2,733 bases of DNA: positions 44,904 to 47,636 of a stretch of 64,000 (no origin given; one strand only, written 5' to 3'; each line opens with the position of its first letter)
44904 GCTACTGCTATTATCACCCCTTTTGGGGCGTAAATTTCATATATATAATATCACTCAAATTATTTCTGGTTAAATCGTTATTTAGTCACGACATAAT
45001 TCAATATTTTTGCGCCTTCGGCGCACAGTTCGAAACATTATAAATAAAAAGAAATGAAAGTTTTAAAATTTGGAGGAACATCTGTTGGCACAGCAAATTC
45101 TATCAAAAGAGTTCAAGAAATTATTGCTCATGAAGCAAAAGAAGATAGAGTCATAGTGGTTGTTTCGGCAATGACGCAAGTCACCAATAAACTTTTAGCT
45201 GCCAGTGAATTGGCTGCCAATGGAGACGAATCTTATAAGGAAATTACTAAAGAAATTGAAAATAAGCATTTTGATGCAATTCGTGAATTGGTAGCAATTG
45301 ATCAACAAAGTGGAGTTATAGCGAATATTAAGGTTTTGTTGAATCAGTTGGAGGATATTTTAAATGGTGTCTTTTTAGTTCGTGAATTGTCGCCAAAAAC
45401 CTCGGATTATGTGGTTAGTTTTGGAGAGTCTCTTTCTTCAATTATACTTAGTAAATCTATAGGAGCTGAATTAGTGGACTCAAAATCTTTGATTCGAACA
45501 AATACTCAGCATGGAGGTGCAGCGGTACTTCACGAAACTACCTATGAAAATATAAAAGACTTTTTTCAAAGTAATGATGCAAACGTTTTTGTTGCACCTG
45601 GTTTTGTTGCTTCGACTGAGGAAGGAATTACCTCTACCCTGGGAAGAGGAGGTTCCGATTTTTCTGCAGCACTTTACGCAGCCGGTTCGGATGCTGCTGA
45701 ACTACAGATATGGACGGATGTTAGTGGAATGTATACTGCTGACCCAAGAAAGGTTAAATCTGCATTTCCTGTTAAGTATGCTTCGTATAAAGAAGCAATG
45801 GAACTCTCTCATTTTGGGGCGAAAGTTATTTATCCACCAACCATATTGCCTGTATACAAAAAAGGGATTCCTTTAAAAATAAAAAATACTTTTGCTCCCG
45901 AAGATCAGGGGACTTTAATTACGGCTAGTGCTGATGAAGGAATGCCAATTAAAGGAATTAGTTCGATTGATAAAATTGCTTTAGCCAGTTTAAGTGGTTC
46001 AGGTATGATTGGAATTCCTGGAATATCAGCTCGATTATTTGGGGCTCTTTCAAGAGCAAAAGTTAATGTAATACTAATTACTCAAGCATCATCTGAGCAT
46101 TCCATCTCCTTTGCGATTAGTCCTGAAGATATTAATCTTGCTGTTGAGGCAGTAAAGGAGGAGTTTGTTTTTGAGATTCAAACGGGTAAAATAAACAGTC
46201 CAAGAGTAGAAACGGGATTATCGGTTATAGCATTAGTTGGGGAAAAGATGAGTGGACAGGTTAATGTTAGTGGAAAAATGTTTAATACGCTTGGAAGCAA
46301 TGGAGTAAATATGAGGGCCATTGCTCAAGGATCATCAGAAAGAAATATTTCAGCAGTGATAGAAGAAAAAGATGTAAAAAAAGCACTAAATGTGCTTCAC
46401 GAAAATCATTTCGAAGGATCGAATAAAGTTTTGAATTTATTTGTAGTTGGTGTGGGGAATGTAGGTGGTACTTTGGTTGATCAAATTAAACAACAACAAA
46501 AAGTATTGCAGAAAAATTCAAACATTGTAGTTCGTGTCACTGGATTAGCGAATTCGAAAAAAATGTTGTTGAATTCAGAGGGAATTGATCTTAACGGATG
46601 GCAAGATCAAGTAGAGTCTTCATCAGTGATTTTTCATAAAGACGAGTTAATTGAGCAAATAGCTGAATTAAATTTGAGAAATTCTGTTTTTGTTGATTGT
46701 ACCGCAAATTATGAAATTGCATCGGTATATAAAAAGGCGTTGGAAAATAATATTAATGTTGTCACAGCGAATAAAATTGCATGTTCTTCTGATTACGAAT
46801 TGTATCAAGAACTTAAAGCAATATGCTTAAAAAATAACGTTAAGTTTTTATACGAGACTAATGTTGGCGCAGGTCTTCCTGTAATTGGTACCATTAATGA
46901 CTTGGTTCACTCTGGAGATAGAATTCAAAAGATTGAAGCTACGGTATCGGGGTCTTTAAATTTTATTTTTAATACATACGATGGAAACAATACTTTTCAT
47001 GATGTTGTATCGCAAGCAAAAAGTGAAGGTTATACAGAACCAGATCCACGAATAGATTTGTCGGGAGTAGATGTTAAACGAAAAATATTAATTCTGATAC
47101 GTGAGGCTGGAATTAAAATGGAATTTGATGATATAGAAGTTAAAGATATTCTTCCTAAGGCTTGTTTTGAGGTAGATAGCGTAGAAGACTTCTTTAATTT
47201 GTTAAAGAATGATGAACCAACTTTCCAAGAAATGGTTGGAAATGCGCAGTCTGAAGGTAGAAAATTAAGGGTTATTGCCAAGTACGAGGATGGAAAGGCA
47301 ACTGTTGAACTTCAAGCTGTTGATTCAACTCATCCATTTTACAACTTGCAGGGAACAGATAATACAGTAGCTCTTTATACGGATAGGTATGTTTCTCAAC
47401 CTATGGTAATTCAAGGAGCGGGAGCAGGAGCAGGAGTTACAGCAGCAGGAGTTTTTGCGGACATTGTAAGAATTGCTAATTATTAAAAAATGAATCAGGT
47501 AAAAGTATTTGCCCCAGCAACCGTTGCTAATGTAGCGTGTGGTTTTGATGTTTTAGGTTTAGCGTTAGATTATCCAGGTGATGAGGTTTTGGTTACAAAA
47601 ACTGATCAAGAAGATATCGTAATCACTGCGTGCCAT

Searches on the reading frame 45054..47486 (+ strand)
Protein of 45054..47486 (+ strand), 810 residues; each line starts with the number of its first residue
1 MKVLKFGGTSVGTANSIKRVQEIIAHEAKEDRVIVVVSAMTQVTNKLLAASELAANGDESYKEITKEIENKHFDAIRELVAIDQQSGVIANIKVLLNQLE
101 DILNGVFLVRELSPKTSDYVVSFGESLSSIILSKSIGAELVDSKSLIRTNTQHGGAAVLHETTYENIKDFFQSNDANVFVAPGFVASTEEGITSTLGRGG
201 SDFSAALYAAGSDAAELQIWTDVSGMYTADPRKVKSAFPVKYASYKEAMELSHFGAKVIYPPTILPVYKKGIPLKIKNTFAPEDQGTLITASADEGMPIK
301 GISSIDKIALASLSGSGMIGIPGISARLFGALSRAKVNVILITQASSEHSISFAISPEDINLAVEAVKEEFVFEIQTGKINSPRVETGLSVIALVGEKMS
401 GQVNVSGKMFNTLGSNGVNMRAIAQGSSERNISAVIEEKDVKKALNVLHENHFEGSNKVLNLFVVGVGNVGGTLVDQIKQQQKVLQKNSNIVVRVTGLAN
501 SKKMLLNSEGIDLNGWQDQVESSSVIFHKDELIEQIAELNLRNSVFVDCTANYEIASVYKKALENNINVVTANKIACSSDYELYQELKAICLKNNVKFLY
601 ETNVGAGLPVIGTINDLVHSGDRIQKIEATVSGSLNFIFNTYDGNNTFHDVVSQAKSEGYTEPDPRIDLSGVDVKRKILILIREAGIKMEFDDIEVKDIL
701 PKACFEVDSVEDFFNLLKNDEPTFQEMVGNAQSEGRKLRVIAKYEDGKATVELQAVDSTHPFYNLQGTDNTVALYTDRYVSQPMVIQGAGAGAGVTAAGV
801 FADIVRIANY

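Call 4: search_protein_families(library=ncbifam, proteins=[window:45054-47486:+])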
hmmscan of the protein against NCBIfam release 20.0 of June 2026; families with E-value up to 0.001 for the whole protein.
window:45054-47486:+ (810 aa): 31 families (the best 25 are shown)
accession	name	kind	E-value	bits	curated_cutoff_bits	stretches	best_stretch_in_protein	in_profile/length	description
NF006959.0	PRK09436.1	equivalog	0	1018.1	726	1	1-810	1-815/819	bifunctional aspartate kinase/homoserine dehydrogenase I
NF007003.0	PRK09466.1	subfamily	2.1e-170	568.9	582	1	3-809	14-808/810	bifunctional aspartate kinase/homoserine dehydrogenase II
NF004938.0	PRK06291.1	equivalog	8.4e-133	443.4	528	1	2-455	3-464/468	aspartate kinase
TIGR00657.1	asp_kinases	subfamily_domain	2.5e-113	379.5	208.7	1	3-453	5-441/442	aspartate kinase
NF006570.0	PRK09084.1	equivalog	6.4e-101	338.6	455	1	1-454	4-450/452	lysine-sensitive aspartokinase 3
TIGR00656.1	asp_kin_monofn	equivalog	3.3e-99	332.7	402.25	1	3-454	5-406/407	aspartate kinase, monofunctional class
NF006515.0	PRK08961.1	equivalog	7.4e-72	242.5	802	1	2-457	10-464/861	bifunctional aspartate kinase/diaminopimelate decarboxylase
NF006540.0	PRK09034.1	equivalog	3.9e-70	236.7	434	3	1-305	1-305/454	aspartate kinase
NF005155.0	PRK06635.1-4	equivalog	1.4e-64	218.6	346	2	113-451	62-400/407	aspartate kinase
NF006068.0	PRK08210.1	equivalog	7e-58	196.7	474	4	111-295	65-251/405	aspartate kinase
NF005154.0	PRK06635.1-2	equivalog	9.5e-58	196.4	376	2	113-452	63-402/407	aspartate kinase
NF005656.0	PRK07431.1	equivalog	6.2e-55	186.8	657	2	121-458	70-414/587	aspartate kinase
NF004579.0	PRK05925.1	equivalog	3.8e-54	184.4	665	1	3-454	5-434/440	aspartate kinase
NF005156.0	PRK06635.1-5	equivalog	1.5e-50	172.1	594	2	144-452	99-400/411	aspartate kinase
NF005153.0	PRK06635.1-1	equivalog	1e-46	159.8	585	2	116-453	65-406/421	aspartate kinase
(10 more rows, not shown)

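Call 9: find_related_loci(query=window:45054-47486:+, collection=genome_contigs, flank=2500)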
Query window:45054-47486:+ (810 aa) in genome_contigs; peptide patterns used: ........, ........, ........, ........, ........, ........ (x = any residue, [..] = any of these).
133 stretches matched a pattern; 32 encode a relative of the query (tblastn E <= 1e-3); 32 distinct loci.
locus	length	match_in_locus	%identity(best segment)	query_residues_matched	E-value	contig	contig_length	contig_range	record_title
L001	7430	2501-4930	91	1-810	0e+0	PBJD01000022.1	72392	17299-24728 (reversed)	MAG: Flavobacteriales bacterium isolate SP2976 145874, whole genome shotgun sequence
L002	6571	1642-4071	87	1-810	0e+0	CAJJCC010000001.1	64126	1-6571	MAG: uncultured Flavobacteriales bacterium isolate FRAM18_bin212 genome assembly, contig: FRAM18_bin212-1, whole genome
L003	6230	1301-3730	86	1-810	0e+0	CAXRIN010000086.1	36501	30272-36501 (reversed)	MAG: Flavobacteriaceae bacterium isolate YZ12B_7.17 genome assembly, contig: k141_643883, whole genome shotgun sequence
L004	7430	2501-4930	86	1-810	0e+0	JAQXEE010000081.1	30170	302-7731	MAG: Flavobacteriales bacterium isolate cluster4_bin.84 k119_612425, whole genome shotgun sequence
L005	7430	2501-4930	86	1-810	0e+0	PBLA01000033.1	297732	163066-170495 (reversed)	MAG: Flavobacteriales bacterium isolate SP250 130989, whole genome shotgun sequence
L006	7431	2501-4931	92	1-810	0e+0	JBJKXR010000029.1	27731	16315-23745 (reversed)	MAG: Flavobacteriales bacterium isolate LRMED-117 Flavobacteriales-LRMED-117-C5660, whole genome shotgun sequence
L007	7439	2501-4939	54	1-809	0e+0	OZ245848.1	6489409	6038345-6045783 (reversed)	MAG: Cyclobacteriaceae bacterium isolate 4f14cf30-a4a4-4afd-b09a-0799c42c363f genome assembly, chromosome: 1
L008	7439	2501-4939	54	1-809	0e+0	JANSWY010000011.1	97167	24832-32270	MAG: bacterium isolate bin.11 k141_635559_length_97167_cov_12.0000, whole genome shotgun sequence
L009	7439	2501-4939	54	1-809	0e+0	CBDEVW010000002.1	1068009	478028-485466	MAG: Cyclobacteriaceae bacterium isolate 47082f9d-df4c-4b84-91b1-0d2280528cb7 genome assembly, contig: contig_2, whole g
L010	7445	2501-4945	51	1-809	0e+0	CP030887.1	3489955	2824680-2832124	MAG: Balneolaceae bacterium isolate ECT2AJA-110-D chromosome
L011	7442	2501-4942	52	1-809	0e+0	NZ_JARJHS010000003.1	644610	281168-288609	Pollutibacter soli strain JS81 spades_K_25_97_3, whole genome shotgun sequence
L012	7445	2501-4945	53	1-808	0e+0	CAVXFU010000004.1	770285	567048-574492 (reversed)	MAG: Pyrinomonadaceae bacterium isolate MFD02581.bin.1.259 genome assembly, contig: contig_26864, whole genome shotgun s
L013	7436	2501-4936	53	1-808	0e+0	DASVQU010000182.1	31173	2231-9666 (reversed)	MAG TPA_asm: Pyrinomonadaceae bacterium isolate SMAG_U3216 k141_128592, whole genome shotgun sequence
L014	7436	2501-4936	49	1-809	0e+0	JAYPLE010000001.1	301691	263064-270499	MAG: Flammeovirgaceae bacterium isolate 139575_S176_metabat_bins_2.tsv.163 NODE_1_length_301691_cov_7.876759, whole geno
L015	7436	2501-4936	50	1-810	0e+0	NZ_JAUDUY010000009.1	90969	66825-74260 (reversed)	Robiginitalea aurantiaca strain M39 scaffold_9_length=90970, whole genome shotgun sequence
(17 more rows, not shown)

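Call 25: find_related_loci(query=window:45054-47486:+, collection=metagenome_contigs, flank=1200)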
Query window:45054-47486:+ (810 aa) in metagenome_contigs; peptide patterns used: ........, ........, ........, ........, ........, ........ (x = any residue, [..] = any of these).
175 stretches matched a pattern; 32 encode a relative of the query (tblastn E <= 1e-3); 32 distinct loci.
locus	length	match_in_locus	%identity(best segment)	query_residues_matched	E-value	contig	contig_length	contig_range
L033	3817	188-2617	93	1-810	0e+0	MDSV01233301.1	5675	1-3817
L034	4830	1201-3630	92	1-810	0e+0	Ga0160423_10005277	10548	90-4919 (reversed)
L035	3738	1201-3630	92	1-810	0e+0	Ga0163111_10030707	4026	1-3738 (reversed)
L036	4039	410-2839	92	1-810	0e+0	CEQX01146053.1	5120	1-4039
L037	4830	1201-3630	89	1-810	0e+0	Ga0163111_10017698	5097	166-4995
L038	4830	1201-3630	91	1-810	0e+0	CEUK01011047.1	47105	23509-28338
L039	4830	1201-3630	88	1-810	0e+0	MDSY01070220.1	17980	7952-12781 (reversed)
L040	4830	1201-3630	90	1-810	0e+0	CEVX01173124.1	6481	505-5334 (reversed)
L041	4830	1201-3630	89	1-810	0e+0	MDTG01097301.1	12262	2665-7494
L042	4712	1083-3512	89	1-810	0e+0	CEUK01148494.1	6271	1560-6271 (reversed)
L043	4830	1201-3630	87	1-810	0e+0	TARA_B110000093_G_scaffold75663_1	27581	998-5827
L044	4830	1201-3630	87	1-810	0e+0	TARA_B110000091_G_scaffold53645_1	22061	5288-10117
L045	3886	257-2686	86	1-810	0e+0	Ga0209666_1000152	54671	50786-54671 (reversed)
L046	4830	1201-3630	86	1-810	0e+0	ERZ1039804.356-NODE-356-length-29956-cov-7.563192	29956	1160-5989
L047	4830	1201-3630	86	1-810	0e+0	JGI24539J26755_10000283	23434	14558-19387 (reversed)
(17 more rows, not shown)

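Call 30: find_homologous_proteins(query=window:45054-47486:+, max_evalue=1e-100)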
Query window:45054-47486:+ (810 aa): 8000 proteins with E <= 1e-100 among 8000 candidates; the best 120 are listed.
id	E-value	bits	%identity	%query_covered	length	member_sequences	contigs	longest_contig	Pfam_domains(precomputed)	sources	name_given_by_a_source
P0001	0.0e+0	1752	100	100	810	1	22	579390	PF00696.34,PF22468.3,PF01842.32,PF00742.25,PF13840.13,PF03447.23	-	-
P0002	0.0e+0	1640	93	100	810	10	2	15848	PF00696.34,PF22468.3,PF01842.32,PF00742.25,PF13840.13,PF03447.23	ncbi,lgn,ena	-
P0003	0.0e+0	1639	93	100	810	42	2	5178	PF00696.34,PF22468.3,PF01842.32,PF00742.25,PF13840.13,PF03447.23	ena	-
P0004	0.0e+0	1600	91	100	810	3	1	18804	PF00696.34,PF22468.3,PF01842.32,PF00742.25,PF13840.13,PF03447.23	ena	-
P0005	0.0e+0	1597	90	100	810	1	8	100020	PF00696.34,PF22468.3,PF01842.32,PF00742.25,PF13840.13,PF03447.23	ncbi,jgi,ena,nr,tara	ncbi:MAG: bifunctional aspartate kinase/homoserine dehydrogenase I [Flavobacteriales bacterium]|nr:b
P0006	0.0e+0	1585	89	100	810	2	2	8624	PF00696.34,PF22468.3,PF01842.32,PF00742.25,PF13840.13,PF03447.23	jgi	jgi:aspartokinase/homoserine dehydrogenase 1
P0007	0.0e+0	1584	90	100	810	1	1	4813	PF00696.34,PF22468.3,PF01842.32,PF00742.25,PF13840.13,PF03447.23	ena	-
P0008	0.0e+0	1570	89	100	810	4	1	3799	PF00696.34,PF22468.3,PF01842.32,PF00742.25,PF13840.13,PF03447.23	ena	-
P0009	0.0e+0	1568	89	100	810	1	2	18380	PF00696.34,PF22468.3,PF01842.32,PF00742.25,PF13840.13,PF03447.23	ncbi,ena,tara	tara:strand:- start:2757 stop:5189 length:2433 start_codon:yes stop_codon:yes gene_type:complete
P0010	0.0e+0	1566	89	100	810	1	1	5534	PF00696.34,PF22468.3,PF01842.32,PF00742.25,PF13840.13,PF03447.23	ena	-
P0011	0.0e+0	1564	89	100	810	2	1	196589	PF00696.34,PF22468.3,PF01842.32,PF00742.25,PF13840.13,PF03447.23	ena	-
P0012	0.0e+0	1562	88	100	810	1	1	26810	PF00696.34,PF22468.3,PF01842.32,PF00742.25,PF13840.13,PF03447.23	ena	-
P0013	0.0e+0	1560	88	100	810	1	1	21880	PF00696.34,PF22468.3,PF01842.32,PF00742.25,PF13840.13,PF03447.23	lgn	-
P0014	0.0e+0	1559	88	100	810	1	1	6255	PF00696.34,PF22468.3,PF01842.32,PF00742.25,PF13840.13,PF03447.23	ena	-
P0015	0.0e+0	1559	88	100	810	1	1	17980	PF00696.34,PF22468.3,PF01842.32,PF00742.25,PF13840.13,PF03447.23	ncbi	-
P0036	0.0e+0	1415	80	100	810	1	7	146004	PF00696.34,PF22468.3,PF01842.32,PF00742.25,PF13840.13,PF03447.23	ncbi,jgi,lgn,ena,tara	tara:strand:+ start:2212 stop:4644 length:2433 start_codon:yes stop_codon:yes gene_type:complete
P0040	0.0e+0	1147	65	100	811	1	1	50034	PF00696.34,PF22468.3,PF01842.32,PF00742.25,PF13840.13,PF03447.23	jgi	jgi:aspartokinase/homoserine dehydrogenase 1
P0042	0.0e+0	1145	66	100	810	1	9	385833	PF00696.34,PF22468.3,PF01842.32,PF00742.25,PF13840.13,PF03447.23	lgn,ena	-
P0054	0.0e+0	1094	63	100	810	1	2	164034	PF00696.34,PF22468.3,PF01842.32,PF00742.25,PF13840.13,PF03447.23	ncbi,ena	-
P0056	0.0e+0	1077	62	100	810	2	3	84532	PF00696.34,PF22468.3,PF01842.32,PF00742.25,PF13840.13,PF03447.23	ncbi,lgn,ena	-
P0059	1.6e-295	1000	59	100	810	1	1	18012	PF00696.34,PF22468.3,PF01842.32,PF00742.25,PF13840.13,PF03447.23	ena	-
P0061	8.0e-289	978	58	100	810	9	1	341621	PF00696.34,PF22468.3,PF01842.32,PF00742.25,PF13840.13,PF03447.23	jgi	jgi:bifunctional aspartokinase / homoserine dehydrogenase 1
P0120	2.1e-273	927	54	100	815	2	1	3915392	PF00696.34,PF22468.3,PF01842.32,PF00742.25,PF13840.13,PF03447.23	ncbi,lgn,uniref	ncbi:bifunctional aspartate kinase/homoserine dehydrogenase I [Flavobacterium sp. WC2409]|uniref:Bif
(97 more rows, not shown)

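Call 31: find_encoding_contigs(protein=P0036, flank=800, max_places=1)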
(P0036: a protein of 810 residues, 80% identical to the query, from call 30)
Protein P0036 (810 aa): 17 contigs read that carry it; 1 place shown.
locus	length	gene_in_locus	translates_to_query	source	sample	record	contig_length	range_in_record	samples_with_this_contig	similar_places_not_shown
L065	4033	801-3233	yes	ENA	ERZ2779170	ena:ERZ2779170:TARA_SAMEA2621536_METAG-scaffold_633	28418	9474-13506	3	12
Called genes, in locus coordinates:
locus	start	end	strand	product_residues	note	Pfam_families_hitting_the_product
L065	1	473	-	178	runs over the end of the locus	-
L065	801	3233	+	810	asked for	PF00696:AA_kinase, PF01842:ACT (faint), PF13840:ACT_7 (weak), PF22468:ACT_9, PF13840:ACT_7, PF22468:ACT_9, PF03447:NAD_binding_3, PF00742:Homoserine_dh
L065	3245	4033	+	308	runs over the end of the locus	PF00288:GHMP_kinases_N, PF08544:GHMP_kinases_C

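Call 32: find_encoding_contigs(protein=P0042, flank=800, max_places=1)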
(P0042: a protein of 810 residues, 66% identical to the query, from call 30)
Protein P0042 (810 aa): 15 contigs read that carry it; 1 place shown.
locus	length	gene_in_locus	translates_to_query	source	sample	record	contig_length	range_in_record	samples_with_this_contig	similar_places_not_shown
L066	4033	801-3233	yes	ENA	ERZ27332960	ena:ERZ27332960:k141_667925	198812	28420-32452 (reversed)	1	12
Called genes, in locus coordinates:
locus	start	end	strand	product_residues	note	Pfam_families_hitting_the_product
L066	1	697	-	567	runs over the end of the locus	PF01368:DHH, PF02272:DHHA1, PF17768:RecJ_OB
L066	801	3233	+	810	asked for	PF00696:AA_kinase, PF13840:ACT_7 (weak), PF01842:ACT (weak), PF22468:ACT_9, PF13840:ACT_7, PF22468:ACT_9, PF03447:NAD_binding_3, PF00742:Homoserine_dh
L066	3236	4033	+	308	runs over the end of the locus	PF00288:GHMP_kinases_N, PF08544:GHMP_kinases_C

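Call 33: find_encoding_contigs(protein=P0054, flank=800, max_places=1)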
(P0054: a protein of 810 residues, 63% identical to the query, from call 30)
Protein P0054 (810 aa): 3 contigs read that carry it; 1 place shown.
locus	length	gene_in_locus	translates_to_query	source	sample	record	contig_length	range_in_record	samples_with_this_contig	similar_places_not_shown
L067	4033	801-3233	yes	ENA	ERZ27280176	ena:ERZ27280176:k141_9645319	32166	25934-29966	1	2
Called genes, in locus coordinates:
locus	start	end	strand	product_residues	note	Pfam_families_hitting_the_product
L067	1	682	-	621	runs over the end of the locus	PF02543:Carbam_trans_N, PF16861:Carbam_trans_C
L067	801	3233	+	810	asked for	PF00696:AA_kinase, PF13840:ACT_7 (weak), PF01842:ACT (weak), PF22468:ACT_9, PF13840:ACT_7, PF22468:ACT_9, PF03447:NAD_binding_3, PF00742:Homoserine_dh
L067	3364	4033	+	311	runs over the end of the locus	PF00288:GHMP_kinases_N, PF08544:GHMP_kinases_C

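Call 34: find_encoding_contigs(protein=P0061, flank=800, max_places=1)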
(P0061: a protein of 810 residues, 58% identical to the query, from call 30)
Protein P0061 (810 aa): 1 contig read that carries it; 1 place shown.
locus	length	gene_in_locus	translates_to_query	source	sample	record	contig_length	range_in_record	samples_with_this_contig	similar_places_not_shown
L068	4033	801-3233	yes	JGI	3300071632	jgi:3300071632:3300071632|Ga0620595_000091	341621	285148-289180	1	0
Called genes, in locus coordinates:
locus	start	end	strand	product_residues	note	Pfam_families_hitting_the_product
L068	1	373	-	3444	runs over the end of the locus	PF19081:Ig_7, PF13573:SprB, PF18962:Por_Secre_tail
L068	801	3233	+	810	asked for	PF00696:AA_kinase, PF13840:ACT_7 (weak), PF22468:ACT_9, PF01842:ACT (weak), PF13840:ACT_7, PF22468:ACT_9, PF03447:NAD_binding_3, PF00742:Homoserine_dh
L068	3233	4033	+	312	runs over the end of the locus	PF00288:GHMP_kinases_N, PF08544:GHMP_kinases_C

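Call 35: find_encoding_contigs(protein=P0056, flank=800, max_places=1)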
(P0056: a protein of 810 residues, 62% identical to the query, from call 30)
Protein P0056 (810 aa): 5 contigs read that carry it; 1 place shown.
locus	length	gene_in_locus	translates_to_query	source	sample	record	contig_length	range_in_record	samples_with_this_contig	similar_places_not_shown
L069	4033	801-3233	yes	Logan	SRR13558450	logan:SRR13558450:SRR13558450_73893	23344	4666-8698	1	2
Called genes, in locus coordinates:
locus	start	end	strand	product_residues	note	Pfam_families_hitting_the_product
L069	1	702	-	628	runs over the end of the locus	PF02543:Carbam_trans_N, PF16861:Carbam_trans_C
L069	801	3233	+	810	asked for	PF00696:AA_kinase, PF13840:ACT_7 (weak), PF01842:ACT (weak), PF22468:ACT_9, PF13840:ACT_7, PF22468:ACT_9, PF03447:NAD_binding_3, PF00742:Homoserine_dh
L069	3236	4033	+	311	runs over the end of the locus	PF00288:GHMP_kinases_N, PF08544:GHMP_kinases_C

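Call 36: find_encoding_contigs(protein=P0059, flank=800, max_places=1)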
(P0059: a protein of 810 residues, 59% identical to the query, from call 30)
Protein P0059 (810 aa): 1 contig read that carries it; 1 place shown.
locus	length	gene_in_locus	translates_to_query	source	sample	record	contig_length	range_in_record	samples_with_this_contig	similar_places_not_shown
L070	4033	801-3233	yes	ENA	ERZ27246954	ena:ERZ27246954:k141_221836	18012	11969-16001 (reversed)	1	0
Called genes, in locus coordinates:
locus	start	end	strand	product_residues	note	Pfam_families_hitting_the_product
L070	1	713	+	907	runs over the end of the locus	?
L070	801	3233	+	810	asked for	PF00696:AA_kinase, PF13840:ACT_7 (weak), PF22468:ACT_9, PF01842:ACT (weak), PF13840:ACT_7, PF22468:ACT_9, PF03447:NAD_binding_3, PF00742:Homoserine_dh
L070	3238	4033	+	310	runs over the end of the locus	PF00288:GHMP_kinases_N, PF08544:GHMP_kinases_C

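Call 37: find_encoding_contigs(protein=P0120, flank=800, max_places=1)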
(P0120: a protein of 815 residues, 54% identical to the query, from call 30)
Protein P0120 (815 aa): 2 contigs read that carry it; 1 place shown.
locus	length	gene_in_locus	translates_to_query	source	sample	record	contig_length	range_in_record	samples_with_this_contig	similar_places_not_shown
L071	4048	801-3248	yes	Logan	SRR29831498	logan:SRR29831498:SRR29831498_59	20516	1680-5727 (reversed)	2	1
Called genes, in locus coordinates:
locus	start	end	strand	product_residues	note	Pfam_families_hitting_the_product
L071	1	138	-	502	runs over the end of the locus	PF00221:Lyase_aromatic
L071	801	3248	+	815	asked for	PF00696:AA_kinase, PF22468:ACT_9, PF01842:ACT (weak), PF13840:ACT_7 (weak), PF22468:ACT_9, PF03447:NAD_binding_3, PF00742:Homoserine_dh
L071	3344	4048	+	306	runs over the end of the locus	PF00288:GHMP_kinases_N, PF08544:GHMP_kinases_C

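Call 38: find_encoding_contigs(protein=P0040, flank=800, max_places=1)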
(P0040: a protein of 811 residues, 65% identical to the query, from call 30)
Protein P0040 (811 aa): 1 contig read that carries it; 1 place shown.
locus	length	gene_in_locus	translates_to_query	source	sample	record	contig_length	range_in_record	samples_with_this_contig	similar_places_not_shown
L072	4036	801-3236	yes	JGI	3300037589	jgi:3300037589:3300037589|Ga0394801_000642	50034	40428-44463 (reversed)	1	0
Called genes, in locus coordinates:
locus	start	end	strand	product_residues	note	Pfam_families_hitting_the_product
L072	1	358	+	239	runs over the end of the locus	PF02390:Methyltransf_4, PF13847:Methyltransf_31 (weak), PF13649:Methyltransf_25 (weak)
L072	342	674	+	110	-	-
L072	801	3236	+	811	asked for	PF00696:AA_kinase, PF01842:ACT (faint), PF22468:ACT_9, PF13840:ACT_7, PF22468:ACT_9, PF03447:NAD_binding_3, PF00742:Homoserine_dh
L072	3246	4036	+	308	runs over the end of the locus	PF00288:GHMP_kinases_N, PF08544:GHMP_kinases_C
